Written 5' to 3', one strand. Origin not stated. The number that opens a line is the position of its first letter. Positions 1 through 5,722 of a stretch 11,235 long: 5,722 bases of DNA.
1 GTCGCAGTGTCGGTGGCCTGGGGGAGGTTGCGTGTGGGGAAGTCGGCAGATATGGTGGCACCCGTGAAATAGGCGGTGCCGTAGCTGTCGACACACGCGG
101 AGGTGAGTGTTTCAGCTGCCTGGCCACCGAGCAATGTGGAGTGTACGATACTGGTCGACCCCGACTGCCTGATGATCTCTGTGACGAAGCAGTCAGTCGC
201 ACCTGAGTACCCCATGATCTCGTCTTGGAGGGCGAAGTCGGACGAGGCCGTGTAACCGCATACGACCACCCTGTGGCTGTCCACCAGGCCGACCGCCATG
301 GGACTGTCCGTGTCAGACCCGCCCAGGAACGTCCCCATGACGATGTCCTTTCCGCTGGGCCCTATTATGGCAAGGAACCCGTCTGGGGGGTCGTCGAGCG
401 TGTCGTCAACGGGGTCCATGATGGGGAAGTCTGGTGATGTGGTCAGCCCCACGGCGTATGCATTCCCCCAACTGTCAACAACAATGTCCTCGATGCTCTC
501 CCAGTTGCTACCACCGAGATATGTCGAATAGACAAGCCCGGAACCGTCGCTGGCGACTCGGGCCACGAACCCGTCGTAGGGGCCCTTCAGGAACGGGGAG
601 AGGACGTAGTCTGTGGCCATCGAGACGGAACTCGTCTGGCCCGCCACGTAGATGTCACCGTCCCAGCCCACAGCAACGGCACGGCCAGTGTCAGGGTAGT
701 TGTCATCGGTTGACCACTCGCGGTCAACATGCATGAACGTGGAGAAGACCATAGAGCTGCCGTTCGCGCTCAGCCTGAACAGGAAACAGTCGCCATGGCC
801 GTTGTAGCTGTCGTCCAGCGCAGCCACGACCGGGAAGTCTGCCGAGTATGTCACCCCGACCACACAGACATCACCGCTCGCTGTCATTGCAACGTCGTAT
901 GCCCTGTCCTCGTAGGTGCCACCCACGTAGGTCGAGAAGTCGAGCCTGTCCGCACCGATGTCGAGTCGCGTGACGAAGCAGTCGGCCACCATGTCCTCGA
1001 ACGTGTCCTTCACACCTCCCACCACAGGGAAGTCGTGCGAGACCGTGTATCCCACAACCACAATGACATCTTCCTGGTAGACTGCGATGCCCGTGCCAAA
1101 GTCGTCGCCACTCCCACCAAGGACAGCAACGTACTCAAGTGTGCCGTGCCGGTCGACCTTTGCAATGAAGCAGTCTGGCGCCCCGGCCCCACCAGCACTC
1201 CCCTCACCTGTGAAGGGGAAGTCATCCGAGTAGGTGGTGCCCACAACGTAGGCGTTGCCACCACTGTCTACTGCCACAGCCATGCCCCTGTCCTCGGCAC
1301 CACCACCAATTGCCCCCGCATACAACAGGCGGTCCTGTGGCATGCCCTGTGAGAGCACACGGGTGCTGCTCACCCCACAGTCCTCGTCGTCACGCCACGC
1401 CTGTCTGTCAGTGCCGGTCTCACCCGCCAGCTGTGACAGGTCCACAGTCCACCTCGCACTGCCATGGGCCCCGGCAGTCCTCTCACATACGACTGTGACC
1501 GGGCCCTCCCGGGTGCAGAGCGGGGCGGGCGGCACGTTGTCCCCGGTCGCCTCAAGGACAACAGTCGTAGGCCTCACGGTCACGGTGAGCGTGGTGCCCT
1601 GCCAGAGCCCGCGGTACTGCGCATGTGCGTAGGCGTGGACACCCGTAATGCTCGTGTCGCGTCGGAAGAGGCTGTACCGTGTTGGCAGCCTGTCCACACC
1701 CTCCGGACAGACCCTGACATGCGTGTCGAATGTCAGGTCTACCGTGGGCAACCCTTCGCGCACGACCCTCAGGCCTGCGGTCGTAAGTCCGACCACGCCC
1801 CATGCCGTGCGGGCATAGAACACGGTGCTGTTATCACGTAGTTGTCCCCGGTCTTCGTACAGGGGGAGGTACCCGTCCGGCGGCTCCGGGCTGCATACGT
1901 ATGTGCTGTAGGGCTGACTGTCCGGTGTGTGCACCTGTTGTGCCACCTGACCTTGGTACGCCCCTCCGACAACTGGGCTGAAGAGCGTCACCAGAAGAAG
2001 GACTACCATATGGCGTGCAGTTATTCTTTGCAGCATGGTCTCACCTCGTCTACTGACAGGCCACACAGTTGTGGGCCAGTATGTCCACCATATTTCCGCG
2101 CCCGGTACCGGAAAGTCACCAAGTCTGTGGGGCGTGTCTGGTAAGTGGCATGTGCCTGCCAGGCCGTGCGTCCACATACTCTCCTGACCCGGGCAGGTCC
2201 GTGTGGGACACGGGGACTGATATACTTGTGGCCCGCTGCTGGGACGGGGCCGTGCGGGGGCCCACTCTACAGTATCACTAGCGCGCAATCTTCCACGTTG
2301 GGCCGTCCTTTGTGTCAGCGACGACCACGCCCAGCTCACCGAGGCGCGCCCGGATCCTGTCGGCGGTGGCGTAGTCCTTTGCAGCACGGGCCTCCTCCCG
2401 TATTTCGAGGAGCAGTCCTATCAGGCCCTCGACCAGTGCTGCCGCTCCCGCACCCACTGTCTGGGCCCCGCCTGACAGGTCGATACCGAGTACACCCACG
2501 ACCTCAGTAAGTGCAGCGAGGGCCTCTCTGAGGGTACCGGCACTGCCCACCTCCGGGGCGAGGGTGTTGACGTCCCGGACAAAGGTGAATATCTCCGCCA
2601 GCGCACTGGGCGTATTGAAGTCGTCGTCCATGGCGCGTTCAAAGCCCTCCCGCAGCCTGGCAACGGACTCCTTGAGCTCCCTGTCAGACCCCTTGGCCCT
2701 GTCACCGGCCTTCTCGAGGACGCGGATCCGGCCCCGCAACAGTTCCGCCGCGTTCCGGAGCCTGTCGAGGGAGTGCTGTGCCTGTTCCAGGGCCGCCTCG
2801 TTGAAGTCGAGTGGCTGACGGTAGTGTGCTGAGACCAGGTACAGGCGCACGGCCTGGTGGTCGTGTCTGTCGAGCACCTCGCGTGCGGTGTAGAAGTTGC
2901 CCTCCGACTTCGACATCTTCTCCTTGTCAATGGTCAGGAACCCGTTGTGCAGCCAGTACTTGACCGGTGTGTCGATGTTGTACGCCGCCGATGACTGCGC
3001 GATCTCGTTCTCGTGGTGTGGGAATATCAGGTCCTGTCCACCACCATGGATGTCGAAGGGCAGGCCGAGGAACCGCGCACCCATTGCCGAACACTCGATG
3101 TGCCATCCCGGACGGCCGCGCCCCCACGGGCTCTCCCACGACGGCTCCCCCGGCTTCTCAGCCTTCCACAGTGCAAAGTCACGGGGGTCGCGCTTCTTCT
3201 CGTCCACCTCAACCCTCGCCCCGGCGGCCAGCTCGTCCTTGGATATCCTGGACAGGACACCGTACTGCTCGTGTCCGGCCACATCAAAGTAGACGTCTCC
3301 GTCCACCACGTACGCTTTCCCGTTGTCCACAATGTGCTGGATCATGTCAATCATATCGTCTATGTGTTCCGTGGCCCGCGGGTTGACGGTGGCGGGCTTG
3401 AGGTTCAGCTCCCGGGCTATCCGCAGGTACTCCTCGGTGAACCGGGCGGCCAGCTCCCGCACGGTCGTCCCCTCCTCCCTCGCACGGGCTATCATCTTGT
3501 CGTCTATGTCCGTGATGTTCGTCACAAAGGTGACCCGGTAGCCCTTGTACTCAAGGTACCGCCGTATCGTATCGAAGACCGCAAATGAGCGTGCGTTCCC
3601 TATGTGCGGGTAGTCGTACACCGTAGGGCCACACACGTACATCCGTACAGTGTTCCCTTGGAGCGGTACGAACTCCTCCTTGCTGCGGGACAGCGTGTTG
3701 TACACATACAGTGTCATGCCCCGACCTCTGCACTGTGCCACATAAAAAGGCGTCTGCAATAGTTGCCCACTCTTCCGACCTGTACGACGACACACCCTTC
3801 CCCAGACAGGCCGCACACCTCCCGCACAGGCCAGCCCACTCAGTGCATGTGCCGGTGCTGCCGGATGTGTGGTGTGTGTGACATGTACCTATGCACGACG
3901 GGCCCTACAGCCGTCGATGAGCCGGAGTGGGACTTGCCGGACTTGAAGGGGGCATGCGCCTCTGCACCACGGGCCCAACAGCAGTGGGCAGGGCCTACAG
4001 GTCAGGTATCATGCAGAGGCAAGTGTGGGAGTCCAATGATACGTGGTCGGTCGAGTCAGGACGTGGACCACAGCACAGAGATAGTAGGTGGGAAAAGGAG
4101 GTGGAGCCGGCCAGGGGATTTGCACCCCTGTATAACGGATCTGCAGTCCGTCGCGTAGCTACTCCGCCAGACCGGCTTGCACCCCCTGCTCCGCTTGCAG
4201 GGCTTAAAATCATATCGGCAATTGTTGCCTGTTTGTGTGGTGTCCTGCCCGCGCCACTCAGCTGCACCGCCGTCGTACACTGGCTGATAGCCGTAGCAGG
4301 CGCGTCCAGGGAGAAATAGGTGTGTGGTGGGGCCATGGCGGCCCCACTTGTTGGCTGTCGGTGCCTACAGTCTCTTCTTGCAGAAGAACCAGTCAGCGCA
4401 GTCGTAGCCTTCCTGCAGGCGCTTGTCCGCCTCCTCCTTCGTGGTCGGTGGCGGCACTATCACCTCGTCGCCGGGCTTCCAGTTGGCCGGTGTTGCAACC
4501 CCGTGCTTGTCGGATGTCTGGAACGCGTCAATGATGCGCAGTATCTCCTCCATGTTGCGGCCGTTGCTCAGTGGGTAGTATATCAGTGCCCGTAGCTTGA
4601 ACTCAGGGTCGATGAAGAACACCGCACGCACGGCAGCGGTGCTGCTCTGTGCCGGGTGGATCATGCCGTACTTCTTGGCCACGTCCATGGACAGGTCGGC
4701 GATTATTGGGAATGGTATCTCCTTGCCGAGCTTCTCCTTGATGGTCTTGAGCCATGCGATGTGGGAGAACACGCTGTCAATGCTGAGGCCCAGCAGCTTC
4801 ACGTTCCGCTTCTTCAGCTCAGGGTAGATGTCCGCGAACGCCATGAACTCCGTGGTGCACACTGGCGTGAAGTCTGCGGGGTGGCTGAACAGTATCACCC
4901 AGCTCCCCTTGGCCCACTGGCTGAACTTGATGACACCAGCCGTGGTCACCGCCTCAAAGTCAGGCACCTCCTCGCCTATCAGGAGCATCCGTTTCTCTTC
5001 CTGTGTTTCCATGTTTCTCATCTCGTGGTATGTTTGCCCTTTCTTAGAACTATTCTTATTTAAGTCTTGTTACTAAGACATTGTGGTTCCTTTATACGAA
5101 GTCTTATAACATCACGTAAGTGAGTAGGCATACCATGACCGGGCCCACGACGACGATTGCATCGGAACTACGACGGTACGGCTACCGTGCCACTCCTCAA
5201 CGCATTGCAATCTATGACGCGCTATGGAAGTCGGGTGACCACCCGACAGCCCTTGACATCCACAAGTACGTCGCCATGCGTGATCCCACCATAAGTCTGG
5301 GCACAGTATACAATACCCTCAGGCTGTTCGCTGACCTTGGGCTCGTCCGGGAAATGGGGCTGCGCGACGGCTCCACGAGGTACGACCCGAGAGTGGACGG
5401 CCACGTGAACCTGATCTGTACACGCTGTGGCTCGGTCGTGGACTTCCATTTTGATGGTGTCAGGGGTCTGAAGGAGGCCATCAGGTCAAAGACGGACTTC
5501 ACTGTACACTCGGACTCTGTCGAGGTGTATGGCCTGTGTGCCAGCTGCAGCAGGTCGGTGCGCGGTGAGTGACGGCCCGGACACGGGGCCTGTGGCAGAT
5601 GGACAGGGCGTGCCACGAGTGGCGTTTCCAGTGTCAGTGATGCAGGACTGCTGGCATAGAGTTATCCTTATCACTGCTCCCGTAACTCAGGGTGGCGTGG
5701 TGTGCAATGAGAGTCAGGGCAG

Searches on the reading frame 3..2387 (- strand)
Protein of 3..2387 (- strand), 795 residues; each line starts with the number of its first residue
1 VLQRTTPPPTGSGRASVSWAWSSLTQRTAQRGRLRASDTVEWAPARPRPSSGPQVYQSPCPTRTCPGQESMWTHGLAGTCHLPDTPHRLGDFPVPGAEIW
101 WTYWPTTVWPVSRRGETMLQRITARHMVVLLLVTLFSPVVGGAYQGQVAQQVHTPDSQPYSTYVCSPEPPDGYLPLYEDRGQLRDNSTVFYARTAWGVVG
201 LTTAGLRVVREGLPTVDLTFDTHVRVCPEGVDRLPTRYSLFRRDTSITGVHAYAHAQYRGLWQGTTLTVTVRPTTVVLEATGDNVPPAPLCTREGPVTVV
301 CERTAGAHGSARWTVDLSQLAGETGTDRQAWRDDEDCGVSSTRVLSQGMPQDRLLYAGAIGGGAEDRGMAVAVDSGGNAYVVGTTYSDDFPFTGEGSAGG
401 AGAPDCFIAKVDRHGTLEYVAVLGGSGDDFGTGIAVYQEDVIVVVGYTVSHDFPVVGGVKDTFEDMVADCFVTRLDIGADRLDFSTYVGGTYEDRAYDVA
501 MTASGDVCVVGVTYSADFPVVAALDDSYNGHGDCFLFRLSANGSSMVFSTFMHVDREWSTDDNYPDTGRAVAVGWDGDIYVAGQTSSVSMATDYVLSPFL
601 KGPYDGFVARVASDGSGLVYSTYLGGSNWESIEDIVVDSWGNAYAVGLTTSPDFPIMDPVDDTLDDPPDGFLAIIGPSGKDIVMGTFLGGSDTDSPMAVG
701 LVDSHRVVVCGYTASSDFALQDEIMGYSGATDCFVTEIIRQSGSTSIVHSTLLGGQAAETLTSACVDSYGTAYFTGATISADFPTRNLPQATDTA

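Call 39: search_protein_families(library=pfam, proteins=[window:3-2387:-], max_evalue=0.01)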
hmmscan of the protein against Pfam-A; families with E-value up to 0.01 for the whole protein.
window:3-2387:- (795 aa): 1 family
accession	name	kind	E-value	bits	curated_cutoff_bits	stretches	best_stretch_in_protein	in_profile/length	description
PF06739.17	SBBP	-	8.7e-12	45.2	20.5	2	358-391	7-38/38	Beta-propeller repeat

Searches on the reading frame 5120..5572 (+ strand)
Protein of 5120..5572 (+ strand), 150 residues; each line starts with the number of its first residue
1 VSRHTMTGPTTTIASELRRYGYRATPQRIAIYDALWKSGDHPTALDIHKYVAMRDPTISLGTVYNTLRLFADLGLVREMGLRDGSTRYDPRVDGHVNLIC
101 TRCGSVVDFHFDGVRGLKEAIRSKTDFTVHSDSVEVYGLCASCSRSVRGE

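Call 39: search_protein_families(library=pfam, proteins=[window:5120-5572:+], max_evalue=0.01)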
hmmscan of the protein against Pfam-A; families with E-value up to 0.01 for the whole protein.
window:5120-5572:+ (150 aa): 1 family
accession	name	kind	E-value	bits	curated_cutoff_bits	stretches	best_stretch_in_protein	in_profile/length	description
PF01475.25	FUR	-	9.3e-29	100.5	23.1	1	21-137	3-121/121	Ferric uptake regulator family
